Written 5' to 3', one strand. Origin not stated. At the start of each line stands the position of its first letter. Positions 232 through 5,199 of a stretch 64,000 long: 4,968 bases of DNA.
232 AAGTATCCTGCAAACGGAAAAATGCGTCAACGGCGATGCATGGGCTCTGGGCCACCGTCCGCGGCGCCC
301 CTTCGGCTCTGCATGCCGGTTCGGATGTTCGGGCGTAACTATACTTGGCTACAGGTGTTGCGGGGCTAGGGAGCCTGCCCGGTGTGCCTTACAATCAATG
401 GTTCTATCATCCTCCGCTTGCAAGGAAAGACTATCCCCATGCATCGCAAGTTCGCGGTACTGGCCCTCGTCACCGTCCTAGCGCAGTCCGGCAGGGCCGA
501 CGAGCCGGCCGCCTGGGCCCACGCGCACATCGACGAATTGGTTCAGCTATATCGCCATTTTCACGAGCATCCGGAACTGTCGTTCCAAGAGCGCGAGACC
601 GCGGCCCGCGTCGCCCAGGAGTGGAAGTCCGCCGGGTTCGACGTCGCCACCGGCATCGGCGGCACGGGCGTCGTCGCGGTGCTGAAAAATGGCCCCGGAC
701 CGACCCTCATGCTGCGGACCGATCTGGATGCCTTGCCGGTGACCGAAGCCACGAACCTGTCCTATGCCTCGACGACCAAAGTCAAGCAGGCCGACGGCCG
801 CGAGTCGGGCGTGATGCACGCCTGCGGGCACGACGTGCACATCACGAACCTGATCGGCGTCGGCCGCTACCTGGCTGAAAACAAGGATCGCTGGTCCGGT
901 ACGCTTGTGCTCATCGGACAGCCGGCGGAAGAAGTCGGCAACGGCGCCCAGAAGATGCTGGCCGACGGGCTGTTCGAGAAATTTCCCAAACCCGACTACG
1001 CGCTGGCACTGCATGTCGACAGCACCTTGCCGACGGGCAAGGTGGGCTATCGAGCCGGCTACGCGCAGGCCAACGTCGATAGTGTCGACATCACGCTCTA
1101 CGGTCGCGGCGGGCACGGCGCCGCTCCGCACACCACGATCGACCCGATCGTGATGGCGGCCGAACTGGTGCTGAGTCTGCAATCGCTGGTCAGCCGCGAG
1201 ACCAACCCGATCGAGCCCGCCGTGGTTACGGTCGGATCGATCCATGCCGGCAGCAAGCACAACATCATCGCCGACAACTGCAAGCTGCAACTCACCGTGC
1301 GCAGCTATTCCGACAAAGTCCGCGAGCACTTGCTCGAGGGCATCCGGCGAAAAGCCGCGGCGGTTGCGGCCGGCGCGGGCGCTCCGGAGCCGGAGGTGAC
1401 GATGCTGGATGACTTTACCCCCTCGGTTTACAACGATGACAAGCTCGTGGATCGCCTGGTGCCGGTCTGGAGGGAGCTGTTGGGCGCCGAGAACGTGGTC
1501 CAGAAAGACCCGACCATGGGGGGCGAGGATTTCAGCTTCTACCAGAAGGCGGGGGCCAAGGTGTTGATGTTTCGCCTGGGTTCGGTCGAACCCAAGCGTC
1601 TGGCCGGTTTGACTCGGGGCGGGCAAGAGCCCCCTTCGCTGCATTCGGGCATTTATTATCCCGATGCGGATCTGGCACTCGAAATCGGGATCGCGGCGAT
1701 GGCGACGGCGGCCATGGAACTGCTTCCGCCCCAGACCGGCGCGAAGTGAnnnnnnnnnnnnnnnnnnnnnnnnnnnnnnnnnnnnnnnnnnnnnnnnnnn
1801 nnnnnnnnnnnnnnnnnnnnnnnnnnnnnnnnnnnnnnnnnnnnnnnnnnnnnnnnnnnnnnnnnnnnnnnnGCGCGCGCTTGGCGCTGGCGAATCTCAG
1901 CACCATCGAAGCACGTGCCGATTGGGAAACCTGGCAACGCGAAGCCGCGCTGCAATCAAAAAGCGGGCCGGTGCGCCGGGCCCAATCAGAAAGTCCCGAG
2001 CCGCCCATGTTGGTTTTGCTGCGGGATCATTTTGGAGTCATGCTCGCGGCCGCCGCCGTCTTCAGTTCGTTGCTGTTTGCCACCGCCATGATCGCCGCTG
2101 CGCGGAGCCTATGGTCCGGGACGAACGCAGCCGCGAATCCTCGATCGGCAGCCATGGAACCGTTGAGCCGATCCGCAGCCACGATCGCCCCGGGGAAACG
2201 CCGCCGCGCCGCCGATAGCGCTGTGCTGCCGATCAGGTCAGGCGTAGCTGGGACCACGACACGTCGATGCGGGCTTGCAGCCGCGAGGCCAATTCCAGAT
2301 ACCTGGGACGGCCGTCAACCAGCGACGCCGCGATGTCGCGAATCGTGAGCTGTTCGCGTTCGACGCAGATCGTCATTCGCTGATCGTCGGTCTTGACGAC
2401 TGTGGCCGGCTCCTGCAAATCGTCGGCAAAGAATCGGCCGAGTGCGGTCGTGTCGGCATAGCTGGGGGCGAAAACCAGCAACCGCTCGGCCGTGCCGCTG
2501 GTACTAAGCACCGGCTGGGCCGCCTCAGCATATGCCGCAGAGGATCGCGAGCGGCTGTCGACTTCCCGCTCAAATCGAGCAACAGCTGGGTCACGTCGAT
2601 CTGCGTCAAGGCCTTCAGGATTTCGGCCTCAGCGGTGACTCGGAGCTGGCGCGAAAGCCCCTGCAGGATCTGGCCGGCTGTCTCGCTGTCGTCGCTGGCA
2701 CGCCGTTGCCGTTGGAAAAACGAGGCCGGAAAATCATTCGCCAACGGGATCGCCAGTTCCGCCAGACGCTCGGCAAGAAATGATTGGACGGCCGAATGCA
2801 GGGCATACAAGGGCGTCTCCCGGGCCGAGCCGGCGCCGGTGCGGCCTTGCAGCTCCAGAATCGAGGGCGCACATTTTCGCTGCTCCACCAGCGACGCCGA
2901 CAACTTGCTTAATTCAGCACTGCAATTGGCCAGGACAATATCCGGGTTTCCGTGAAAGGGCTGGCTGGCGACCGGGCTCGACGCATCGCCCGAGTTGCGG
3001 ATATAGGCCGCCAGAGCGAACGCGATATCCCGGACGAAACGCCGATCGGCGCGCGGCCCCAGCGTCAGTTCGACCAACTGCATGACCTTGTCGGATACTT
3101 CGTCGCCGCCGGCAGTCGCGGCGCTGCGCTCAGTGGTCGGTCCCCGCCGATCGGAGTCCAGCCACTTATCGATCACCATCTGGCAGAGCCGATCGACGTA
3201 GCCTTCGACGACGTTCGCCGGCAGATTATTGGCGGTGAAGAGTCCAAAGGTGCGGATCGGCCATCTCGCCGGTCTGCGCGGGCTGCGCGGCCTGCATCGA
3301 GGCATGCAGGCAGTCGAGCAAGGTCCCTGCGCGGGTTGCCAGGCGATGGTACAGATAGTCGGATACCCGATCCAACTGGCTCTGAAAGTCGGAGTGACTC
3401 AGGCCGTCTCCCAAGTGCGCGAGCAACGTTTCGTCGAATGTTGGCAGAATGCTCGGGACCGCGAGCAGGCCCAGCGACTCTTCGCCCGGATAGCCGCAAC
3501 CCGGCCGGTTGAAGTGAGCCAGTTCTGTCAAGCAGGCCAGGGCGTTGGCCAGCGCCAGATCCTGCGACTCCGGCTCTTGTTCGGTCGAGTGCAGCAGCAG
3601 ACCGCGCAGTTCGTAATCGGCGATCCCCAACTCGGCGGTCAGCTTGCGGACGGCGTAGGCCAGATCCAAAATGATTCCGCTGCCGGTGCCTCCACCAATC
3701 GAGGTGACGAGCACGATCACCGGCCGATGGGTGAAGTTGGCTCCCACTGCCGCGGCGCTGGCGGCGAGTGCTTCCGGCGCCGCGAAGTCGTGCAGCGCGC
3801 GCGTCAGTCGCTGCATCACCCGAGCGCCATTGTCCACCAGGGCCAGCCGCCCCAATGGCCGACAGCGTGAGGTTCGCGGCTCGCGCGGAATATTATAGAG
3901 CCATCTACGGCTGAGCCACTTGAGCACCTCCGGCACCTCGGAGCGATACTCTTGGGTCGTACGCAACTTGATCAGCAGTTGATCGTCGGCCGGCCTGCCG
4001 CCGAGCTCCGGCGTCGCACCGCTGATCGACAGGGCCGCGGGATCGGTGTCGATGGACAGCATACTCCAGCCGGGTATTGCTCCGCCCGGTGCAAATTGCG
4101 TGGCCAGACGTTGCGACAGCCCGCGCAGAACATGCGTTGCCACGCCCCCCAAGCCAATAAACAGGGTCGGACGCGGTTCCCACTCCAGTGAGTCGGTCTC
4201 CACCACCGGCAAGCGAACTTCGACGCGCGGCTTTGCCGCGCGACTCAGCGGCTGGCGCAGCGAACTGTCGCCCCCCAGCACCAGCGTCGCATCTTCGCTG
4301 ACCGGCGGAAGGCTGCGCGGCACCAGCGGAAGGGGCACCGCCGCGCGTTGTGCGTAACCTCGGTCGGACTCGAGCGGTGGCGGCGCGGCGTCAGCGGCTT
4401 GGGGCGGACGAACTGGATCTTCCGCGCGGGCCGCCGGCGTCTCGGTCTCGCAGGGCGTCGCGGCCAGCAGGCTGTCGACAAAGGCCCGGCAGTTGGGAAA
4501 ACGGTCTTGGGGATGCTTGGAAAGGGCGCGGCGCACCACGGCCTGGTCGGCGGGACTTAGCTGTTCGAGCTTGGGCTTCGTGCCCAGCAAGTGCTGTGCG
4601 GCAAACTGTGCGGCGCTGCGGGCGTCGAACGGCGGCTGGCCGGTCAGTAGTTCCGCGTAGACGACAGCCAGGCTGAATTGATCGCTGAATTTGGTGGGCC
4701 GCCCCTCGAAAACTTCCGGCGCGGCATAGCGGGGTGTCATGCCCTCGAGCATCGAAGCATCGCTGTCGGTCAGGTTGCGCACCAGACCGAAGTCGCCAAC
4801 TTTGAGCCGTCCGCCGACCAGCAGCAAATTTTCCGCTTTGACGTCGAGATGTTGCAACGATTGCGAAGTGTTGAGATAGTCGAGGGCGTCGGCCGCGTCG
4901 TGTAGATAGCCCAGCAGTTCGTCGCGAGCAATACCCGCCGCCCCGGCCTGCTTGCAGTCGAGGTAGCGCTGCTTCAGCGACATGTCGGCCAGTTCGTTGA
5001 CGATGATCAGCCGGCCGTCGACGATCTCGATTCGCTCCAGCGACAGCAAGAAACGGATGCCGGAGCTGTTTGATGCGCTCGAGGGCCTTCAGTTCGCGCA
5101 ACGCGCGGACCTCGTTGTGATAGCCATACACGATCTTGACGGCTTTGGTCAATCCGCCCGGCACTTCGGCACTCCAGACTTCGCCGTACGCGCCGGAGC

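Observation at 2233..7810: Operon coupling an FHA-EAL protein, an AAA+ ATPase and a Ser/Thr-kinase::tubulin-like GTPase fusion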

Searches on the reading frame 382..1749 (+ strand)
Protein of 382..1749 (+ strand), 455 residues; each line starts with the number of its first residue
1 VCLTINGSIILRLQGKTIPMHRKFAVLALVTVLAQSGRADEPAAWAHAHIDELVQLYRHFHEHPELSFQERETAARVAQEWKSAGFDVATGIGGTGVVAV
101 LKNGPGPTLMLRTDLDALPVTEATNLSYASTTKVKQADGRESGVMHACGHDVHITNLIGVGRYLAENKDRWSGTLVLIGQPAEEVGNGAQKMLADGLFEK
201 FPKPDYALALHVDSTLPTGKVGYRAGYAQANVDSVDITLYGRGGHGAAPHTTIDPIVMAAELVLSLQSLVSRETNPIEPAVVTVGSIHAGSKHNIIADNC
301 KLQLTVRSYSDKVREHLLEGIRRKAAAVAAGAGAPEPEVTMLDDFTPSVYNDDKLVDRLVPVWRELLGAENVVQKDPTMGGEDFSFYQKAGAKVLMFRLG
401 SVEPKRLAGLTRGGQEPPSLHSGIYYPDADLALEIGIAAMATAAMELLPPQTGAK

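Call 46: search_protein_families(library=pfam, proteins=[window:382-1749:+], max_evalue=0.001)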
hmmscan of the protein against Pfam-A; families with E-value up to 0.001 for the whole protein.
window:382-1749:+ (455 aa): 2 families
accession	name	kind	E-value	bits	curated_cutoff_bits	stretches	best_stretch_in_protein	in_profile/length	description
PF01546.33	Peptidase_M20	-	2.2e-34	119.6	24.6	1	110-400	1-175/206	Peptidase family M20/M25/M40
PF07687.19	M20_dimer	-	3.5e-15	56.3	21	1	228-328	2-102/107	Peptidase dimerisation domain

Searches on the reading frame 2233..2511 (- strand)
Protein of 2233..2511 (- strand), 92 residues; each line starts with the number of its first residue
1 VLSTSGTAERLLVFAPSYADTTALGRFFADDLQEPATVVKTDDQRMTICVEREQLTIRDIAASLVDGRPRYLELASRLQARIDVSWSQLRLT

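Call 4: search_protein_families(library=pfam, proteins=[window:2233-2511:-], max_evalue=0.01)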
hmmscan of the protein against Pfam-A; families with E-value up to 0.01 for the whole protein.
window:2233-2511:- (92 aa): 0 families

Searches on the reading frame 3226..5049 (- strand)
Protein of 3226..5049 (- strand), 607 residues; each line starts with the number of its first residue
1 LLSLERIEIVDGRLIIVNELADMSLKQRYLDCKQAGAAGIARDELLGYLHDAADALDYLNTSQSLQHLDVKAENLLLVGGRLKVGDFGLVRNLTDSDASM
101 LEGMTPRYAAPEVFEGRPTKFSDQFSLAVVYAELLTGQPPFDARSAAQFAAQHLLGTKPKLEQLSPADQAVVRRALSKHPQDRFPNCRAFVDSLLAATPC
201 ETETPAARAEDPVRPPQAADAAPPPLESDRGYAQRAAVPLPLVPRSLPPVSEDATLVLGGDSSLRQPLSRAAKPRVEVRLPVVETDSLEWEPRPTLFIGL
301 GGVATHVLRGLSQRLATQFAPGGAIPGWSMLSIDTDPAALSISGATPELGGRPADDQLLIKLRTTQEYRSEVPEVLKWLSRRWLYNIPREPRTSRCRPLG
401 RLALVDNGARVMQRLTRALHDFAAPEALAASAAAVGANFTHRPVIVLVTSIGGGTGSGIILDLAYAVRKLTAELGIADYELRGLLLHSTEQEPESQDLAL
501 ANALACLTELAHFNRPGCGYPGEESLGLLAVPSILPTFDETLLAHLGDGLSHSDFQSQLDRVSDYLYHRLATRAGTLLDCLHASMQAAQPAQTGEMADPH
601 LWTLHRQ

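Call 4: search_protein_families(library=pfam, proteins=[window:3226-5049:-], max_evalue=0.01)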
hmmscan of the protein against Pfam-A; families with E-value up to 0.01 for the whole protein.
window:3226-5049:- (607 aa): 3 families
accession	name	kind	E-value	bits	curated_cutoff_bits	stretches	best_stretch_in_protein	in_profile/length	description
PF13809.12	Tubulin_2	-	2.8e-28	99.6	27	1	296-523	1-249/356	Tubulin like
PF00069.31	Pkinase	-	5.3e-22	78.9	31.7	1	13-184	72-252/263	Protein kinase domain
PF07714.23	PK_Tyr_Ser-Thr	-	2.2e-15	57.1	23.1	1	12-183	74-248/258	Protein tyrosine and serine/threonine kinase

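Call 5: find_homologous_proteins(query=window:3226-5049:-)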
Query window:3226-5049:- (607 aa): 380 proteins with E <= 0.001 among 8000 candidates; the best 120 are listed.
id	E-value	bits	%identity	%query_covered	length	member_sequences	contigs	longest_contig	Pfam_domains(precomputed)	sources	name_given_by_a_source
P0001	0.0e+0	1350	100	100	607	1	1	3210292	PF07714.24,PF00069.32,PF13809.13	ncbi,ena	-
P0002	1.9e-287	973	78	98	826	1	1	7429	PF07714.24,PF00069.32,PF13809.13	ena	-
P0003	2.3e-248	844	66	98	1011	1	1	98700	PF07714.24,PF00069.32,PF13809.13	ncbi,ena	-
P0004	5.1e-228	777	65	98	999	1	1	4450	PF07714.24,PF00069.32,PF13809.13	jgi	jgi:hypothetical protein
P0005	8.5e-219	746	60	98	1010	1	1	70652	PF07714.24,PF00069.32,PF13809.13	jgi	jgi:hypothetical protein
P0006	9.6e-211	720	59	96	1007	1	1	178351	PF07714.24,PF00069.32,PF13809.13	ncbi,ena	-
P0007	7.8e-203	694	59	95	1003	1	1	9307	PF07714.24,PF00069.32,PF13809.13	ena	-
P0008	2.1e-199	682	57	95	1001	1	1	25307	PF07714.24,PF00069.32,PF13809.13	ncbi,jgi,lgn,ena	jgi:serine/threonine protein kinase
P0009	2.0e-198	679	56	95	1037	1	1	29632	PF07714.24,PF00069.32,PF13809.13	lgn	-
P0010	4.0e-198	678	55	94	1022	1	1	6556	PF07714.24,PF00069.32,PF13809.13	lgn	-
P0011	1.5e-194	666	68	77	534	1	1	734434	PF07714.24,PF00069.32,PF13809.13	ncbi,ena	-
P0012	2.1e-182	626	52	96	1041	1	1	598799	PF07714.24,PF00069.32,PF13809.13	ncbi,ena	-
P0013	1.9e-168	580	48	100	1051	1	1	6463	PF07714.24,PF00069.32,PF13809.13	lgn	-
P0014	1.2e-142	495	46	95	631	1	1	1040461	PF07714.24,PF00069.32,PF13809.13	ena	-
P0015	4.1e-138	480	45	95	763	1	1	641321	PF07714.24,PF00069.32,PF13809.13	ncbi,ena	-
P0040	7.6e-125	436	42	95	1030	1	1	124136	PF07714.24,PF00069.32,PF13809.13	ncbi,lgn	ncbi:MAG: tubulin-like doman-containing protein [Pirellulales bacterium]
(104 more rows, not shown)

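Call 8: find_encoding_contigs(protein=P0003, flank=8000, max_places=2)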
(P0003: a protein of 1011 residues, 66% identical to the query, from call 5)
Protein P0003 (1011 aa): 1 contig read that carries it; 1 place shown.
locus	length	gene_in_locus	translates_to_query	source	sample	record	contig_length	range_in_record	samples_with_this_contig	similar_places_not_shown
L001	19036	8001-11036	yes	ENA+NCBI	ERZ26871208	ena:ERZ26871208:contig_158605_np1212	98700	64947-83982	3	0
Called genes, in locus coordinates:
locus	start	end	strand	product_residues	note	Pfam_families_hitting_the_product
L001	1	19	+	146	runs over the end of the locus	-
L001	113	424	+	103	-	-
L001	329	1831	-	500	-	-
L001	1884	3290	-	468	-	PF13506:Glyco_transf_21, PF00535:Glycos_transf_2 (weak), PF13641:Glyco_tranf_2_3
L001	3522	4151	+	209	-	PF08534:Redoxin (weak), PF00578:AhpC-TSA, PF13905:Thioredoxin_8 (weak)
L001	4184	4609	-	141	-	PF01022:HTH_5, PF12802:MarR_2 (weak), PF12840:HTH_20 (weak), PF25212:HVO_A0114 (weak)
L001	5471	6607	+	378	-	PF00498:FHA, PF16697:Yop-YscD_cpl (weak), PF00563:EAL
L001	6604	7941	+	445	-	-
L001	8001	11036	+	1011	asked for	PF00069:Pkinase, PF07714:PK_Tyr_Ser-Thr, PF13809:Tubulin_2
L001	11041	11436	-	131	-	-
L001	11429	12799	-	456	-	PF01546:Peptidase_M20, PF07687:M20_dimer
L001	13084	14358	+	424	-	PF00171:Aldedh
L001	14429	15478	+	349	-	PF02154:FliM, PF01052:FliMN_C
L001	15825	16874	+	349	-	PF00890:FAD_binding_2 (faint), PF07992:Pyr_redox_2, PF13738:Pyr_redox_3, PF00070:Pyr_redox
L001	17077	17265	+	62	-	-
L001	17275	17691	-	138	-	-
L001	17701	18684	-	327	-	PF07596:SBP_bac_10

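Call 9: find_encoding_contigs(protein=P0006, flank=8000, max_places=2)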
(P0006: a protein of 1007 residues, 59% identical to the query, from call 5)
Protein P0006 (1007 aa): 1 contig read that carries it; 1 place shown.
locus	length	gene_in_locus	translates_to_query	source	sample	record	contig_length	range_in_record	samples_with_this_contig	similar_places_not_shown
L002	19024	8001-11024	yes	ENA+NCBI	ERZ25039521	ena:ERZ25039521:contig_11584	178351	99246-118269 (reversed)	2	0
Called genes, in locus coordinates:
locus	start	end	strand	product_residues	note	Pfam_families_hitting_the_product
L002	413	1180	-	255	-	PF03737:RraA-like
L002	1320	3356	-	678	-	-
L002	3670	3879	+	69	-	-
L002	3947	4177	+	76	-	-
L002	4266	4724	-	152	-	-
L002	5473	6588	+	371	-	PF00498:FHA, PF00563:EAL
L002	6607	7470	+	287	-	-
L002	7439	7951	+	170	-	-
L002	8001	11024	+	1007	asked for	PF00069:Pkinase, PF07714:PK_Tyr_Ser-Thr, PF13809:Tubulin_2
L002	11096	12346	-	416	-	PF13570:Beta-prop_ACSF4 (faint), PF01011:PQQ (faint), PF07774:EMC1_C (faint), PF13360:PQQ_2, PF25293:Beta-prop_EMC1_N, PF13360:PQQ_2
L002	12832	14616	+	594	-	PF07819:PGAP1 (faint), PF12697:Abhydrolase_6 (weak)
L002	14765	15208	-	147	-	PF01475:FUR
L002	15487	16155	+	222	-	-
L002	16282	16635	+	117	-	PF04021:Class_IIIsignal (weak)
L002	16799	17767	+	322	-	PF16976:RcpC (weak)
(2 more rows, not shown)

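Call 10: find_encoding_contigs(protein=P0040, flank=8000, max_places=2)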
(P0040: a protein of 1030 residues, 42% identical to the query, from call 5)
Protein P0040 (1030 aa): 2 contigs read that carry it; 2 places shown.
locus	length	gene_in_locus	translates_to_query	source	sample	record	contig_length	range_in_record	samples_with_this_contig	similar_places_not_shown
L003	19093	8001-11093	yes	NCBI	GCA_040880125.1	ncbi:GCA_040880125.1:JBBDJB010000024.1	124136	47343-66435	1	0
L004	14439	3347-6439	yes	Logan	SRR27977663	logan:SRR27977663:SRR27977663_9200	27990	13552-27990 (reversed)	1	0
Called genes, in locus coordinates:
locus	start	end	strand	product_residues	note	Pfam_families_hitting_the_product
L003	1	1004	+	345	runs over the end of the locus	-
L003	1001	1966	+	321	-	-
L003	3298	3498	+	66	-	-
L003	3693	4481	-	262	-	-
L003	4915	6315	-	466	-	PF00072:Response_reg, PF00990:GGDEF, PF00571:CBS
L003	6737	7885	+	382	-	PF16697:Yop-YscD_cpl, PF00498:FHA, PF00563:EAL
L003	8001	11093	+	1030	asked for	PF00069:Pkinase, PF07714:PK_Tyr_Ser-Thr, PF13809:Tubulin_2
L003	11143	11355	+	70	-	-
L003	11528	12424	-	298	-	PF14579:HHH_6, PF01336:tRNA_anti-codon (weak)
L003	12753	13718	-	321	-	PF01073:3Beta_HSD, PF01370:Epimerase, PF02719:Polysacc_synt_2, PF04321:RmlD_sub_bind, PF13460:NAD_binding_10 (weak), PF16363:GDP_Man_Dehyd, PF07993:NAD_binding_4 (weak)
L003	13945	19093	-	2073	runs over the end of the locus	PF07504:FTP, PF02128:Peptidase_M36, PF17210:SdrD_B, PF20009:GEVED, PF17963:Big_9, PF17803:Cadherin_4, PF17892:Cadherin_5, PF17963:Big_9, +10 more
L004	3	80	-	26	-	?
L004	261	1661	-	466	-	PF00072:Response_reg, PF00990:GGDEF, PF00571:CBS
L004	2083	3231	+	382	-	PF16697:Yop-YscD_cpl, PF00498:FHA, PF00563:EAL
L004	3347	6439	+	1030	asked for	PF00069:Pkinase, PF07714:PK_Tyr_Ser-Thr, PF13809:Tubulin_2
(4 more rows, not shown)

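Call 65: list_cluster_members(proteins=[P0001, P0003, P0121, P0002])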
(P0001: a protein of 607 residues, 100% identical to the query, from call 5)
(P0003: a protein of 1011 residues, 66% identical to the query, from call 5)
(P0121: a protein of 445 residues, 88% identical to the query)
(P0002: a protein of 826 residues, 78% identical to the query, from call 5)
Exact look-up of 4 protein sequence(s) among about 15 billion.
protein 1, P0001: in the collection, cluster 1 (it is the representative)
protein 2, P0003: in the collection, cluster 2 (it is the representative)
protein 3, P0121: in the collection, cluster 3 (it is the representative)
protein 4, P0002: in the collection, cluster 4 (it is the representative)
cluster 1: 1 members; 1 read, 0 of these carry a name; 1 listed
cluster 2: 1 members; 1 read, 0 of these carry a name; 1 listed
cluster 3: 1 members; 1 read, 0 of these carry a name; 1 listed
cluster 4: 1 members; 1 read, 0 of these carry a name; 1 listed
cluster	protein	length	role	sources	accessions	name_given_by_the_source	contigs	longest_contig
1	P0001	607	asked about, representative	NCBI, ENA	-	-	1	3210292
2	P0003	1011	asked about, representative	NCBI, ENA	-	-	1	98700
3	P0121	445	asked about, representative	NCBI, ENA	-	-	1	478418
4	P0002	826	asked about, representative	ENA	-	-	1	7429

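Call 69: search_protein_families(library=padloc, proteins=[P0003], max_evalue=0.01)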
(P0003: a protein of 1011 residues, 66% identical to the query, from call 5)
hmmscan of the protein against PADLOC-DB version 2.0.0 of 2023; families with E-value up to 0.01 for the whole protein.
P0003 (1011 aa): 25 families
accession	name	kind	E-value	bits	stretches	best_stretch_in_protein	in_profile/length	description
PDLC04138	mad6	-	2.2e-37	127.3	1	10-256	48-301/659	mads_6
PDLC04053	PD-T4-6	-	1.3e-29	101.7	1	12-287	8-290/311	-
PDLC04054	PD-T4-6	-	4.5e-27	93.4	1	11-341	8-339/347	-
PDLC04042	PD-T4-6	-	2.2e-26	91.2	1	13-265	9-269/292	-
PDLC04039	PD-T4-6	-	1.2e-22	78.6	1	12-372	13-382/458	-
PDLC04041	PD-T4-6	-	9e-22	75.9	1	14-273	29-298/443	-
PDLC04061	PD-T4-6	-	1.2e-21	75.8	1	15-316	18-342/510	-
PDLC04043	PD-T4-6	-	2.1e-19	67.9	1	8-268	10-277/452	-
PDLC04047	PD-T4-6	-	9.7e-18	62.3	1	14-264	11-268/327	-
PDLC03920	MkoA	-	2.4e-15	53.9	1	22-259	16-268/1112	-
PDLC04040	PD-T4-6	-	2.8e-15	54.1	1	121-263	109-260/547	-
PDLC04057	PD-T4-6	-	1.7e-14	51.7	1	123-259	117-261/443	-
PDLC04052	PD-T4-6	-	4.3e-14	50.6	1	122-260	121-268/496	-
PDLC04048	PD-T4-6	-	1.6e-13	48.8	1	15-265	12-269/354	-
PDLC04060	PD-T4-6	-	2.9e-13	47.6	1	15-266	10-267/486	-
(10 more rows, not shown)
